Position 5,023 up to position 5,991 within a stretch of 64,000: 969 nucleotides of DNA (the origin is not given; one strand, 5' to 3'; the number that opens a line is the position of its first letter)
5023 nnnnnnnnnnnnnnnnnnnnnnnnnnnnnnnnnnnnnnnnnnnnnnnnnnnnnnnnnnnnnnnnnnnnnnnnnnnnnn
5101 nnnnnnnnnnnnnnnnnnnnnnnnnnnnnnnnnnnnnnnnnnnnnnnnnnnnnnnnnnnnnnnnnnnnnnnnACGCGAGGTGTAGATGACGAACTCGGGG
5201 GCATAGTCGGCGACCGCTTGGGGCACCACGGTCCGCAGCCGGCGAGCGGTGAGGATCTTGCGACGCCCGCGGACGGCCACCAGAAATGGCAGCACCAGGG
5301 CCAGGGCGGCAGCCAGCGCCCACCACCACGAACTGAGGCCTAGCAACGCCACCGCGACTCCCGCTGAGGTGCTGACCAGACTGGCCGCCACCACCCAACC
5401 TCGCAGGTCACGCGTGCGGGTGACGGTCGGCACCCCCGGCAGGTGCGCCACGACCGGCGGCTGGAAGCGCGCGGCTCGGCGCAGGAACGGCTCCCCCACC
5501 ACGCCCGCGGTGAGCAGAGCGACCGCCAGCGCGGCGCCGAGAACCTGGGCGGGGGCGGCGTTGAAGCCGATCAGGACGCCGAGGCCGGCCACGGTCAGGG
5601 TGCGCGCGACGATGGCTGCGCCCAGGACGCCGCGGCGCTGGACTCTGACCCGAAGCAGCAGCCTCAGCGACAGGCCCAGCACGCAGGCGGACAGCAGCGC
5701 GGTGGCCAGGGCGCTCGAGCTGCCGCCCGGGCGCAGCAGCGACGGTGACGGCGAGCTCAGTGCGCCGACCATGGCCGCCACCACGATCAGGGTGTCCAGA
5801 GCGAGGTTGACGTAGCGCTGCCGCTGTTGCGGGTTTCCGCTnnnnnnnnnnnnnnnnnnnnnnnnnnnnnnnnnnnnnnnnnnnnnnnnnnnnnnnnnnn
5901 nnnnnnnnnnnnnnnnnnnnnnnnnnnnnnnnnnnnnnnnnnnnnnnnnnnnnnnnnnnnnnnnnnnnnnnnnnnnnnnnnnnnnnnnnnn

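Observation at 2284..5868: One polypeptide with two complete membrane + TagF-like modules joined by an acidic linker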

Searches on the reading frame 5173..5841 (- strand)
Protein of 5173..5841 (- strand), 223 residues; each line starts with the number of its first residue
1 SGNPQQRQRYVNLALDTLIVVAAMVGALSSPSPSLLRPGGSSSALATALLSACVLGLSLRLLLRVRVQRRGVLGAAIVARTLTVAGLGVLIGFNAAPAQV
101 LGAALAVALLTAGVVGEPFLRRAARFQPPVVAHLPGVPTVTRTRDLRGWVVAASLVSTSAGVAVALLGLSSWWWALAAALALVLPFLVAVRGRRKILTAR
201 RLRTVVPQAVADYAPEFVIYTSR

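Call 67: predict_structure(alignment_id=A2)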
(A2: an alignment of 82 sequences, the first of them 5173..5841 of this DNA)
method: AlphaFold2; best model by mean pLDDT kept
length: 223 residues; sequences in the alignment: 82
mean_pLDDT: 92.3   pTM: 0.86
mean pLDDT of the five models: 92.3, 91.9, 91.9, 91.6, 91.5
residues with pLDDT >= 90: 191; 70-90: 16; 50-70: 15; < 50: 1
segments of 3 or more residues with pLDDT < 50: none
pLDDT, mean of each block of 10 residues (from residue 1): 89 95 93 59 89 97 90 95 97 95 98 98 94 92 94 98 97 98 98 96 95 82 60
secondary structure, 60 per line:
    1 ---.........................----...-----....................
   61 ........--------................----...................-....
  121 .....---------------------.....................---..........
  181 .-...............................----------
elements in order: H4-28 H41-68 H77-92 H97-115 H117-125 H147-167 H171-181 H183-213

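Call 69: fold_search(model_id=the predicted structure, library=pdb)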
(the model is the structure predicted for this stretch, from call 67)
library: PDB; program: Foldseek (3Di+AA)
matches with E <= 10: 93; with E <= 0.001: 0
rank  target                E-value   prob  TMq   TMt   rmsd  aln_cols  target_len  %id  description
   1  5d92_C                1.1e-01  0.90  0.34  0.25   8.4       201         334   18  Structure of a phosphatidylinositolphosphate (PIP) synthase from Renibacterium Salmoninarum (released 2015-11-04)
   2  5d92_A                2.2e-01  0.82  0.35  0.26   8.2       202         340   18  Structure of a phosphatidylinositolphosphate (PIP) synthase from Renibacterium Salmoninarum (released 2015-11-04)
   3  6sgx_C                2.5e-01  0.51  0.30  0.18  18.8       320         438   16  Structure of protomer 1 of the ESX-3 core complex (released 2019-10-09)
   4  5d91                  2.6e-01  0.75  0.34  0.26   8.4       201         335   19  Structure of a phosphatidylinositolphosphate (PIP) synthase from Renibacterium Salmoninarum (released 2015-11-11)
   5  5d92_B                3.2e-01  0.77  0.36  0.26   8.0       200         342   18  Structure of a phosphatidylinositolphosphate (PIP) synthase from Renibacterium Salmoninarum (released 2015-11-04)
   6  6umm_C                5.3e-01  0.41  0.33  0.18  19.8       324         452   14  A complete structure of the ESX-3 translocon complex (released 2019-10-23)
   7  6sgw_C                7.0e-01  0.33  0.32  0.18  19.7       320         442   15  Structure of the ESX-3 core complex (released 2019-10-09)
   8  7e87_B                7.7e-01  0.16  0.24  0.16  22.9       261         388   14  CryoEM structure of the human Kv4.2-DPP6S complex, transmembrane and intracellular region (released 2021-10-13)
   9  6y59_A                1.6e+00  0.10  0.17  0.11  23.9       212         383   15  5-HT3A receptor in Salipro (apo, C5 symmetric) (released 2020-12-23)
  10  6dm8_A                2.3e+00  0.08  0.17  0.09  19.7       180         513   13  Understanding the Species Selectivity of Myeloid cell leukemia-1 (Mcl-1) inhibitors (released 2018-08-01)
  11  7a0g_EEE              2.4e+00  0.06  0.18  0.13  42.8       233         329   12  Structure of the SmhB pore of the tripartite alpha-pore forming toxin, Smh, from Serratia marcescens. (released 2021-03-31)
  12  7a0g_AAA              2.7e+00  0.08  0.21  0.16  40.7       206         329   11  Structure of the SmhB pore of the tripartite alpha-pore forming toxin, Smh, from Serratia marcescens. (released 2021-03-31)
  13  4wms_A                2.8e+00  0.06  0.18  0.09  20.0       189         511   15  STRUCTURE OF APO MBP-MCL1 AT 1.9A (released 2015-05-06)
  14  6h5a_A                3.3e+00  0.25  0.38  0.40   8.5       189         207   11  Crystal structure of Mycobacterium tuberculosis phosphatidylinositol phosphate synthase (PgsA1) in complex with mangan (released 2019-05-15)
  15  9kpe_R                3.3e+00  0.09  0.26  0.23  13.2       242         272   12  Cryo-EM structure of GPCR16-GiH5 complex (released 2025-04-02)
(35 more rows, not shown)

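Call 70: search_protein_families(library=pfam, alignment_id=A2, max_evalue=1)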
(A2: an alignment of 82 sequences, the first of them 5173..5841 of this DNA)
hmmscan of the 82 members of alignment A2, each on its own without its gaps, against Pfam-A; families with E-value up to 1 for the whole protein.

A. member 1, window:5173-5841:- (223 aa): 1 family
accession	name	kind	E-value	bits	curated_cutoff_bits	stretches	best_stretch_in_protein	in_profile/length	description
PF14015.11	DUF4231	-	0.13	13.2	24.7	1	6-63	12-64/103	Protein of unknown function (DUF4231)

B. families by the number of members that match (of 82 scanned): 50 families (the first 25 are shown)
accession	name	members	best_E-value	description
PF11992.13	TgpA_N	3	0.0038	TgpA N-terminal domain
PF07019.17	EMC6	2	0.0024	EMC6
PF04987.19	PigN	2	0.0039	Phosphatidylinositolglycan class N (PIG-N)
PF10067.14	DUF2306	2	0.011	Predicted membrane protein (DUF2306)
PF20059.4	DUF6458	2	0.022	Domain of unknown function (DUF6458)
PF14316.11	DUF4381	2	0.27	Domain of unknown function (DUF4381)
PF10101.14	DUF2339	1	0.0021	Predicted membrane protein (DUF2339)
PF01943.22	Polysacc_synt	1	0.0022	Polysaccharide biosynthesis protein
PF13491.11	FtsK_4TM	1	0.0036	4TM region of DNA translocase FtsK/SpoIIIE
PF14351.11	DUF4401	1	0.0047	Domain of unknown function (DUF4401)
PF19744.4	DUF6232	1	0.013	Family of unknown function (DUF6232)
PF00344.25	SecY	1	0.016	SecY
PF13796.11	Sensor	1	0.017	Putative sensor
PF01027.25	Bax1-I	1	0.017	Inhibitor of apoptosis-promoting Bax1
PF08592.16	Anthrone_oxy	1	0.018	Anthrone oxygenase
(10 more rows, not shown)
